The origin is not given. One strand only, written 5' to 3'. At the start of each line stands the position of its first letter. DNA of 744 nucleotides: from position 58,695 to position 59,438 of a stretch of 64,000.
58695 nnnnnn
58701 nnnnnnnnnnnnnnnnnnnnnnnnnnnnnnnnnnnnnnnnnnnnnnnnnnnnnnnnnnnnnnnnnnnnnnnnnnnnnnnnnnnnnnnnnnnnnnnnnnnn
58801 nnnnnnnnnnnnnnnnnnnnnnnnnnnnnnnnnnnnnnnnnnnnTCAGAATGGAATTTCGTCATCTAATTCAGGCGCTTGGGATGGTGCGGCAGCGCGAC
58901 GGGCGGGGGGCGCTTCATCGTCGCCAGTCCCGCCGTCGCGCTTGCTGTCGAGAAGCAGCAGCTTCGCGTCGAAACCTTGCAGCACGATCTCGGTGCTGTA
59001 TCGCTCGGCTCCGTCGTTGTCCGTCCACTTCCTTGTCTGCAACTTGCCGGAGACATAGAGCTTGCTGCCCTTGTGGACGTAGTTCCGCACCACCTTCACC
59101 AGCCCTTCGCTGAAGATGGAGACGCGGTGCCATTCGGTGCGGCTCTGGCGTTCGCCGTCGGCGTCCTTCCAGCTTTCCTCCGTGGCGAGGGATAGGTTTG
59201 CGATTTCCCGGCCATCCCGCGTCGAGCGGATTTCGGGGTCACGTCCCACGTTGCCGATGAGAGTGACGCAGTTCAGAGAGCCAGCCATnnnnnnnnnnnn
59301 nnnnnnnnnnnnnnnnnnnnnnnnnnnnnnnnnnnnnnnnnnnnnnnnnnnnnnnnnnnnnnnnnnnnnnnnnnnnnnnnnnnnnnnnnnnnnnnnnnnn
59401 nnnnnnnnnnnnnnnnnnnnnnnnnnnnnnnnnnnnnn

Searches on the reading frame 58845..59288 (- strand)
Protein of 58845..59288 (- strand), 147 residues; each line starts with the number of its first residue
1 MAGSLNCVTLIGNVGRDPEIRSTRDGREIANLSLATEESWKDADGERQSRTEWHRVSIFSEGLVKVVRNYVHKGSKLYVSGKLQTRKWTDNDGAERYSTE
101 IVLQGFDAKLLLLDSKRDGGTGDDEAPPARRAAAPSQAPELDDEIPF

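Call 74: search_protein_families(library=pfam, proteins=[window:58845-59288:-], max_evalue=0.001)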
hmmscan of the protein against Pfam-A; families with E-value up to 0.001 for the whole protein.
window:58845-59288:- (147 aa): 2 families
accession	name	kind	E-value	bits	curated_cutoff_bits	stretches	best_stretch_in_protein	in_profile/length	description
PF00436.31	SSB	-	3e-34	117.6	26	1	6-104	2-99/104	Single-strand binding protein family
PF23842.1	Phage_tail_terminator_3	-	0.00031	21.2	27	0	6-36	91-121/125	Phage tail termination protein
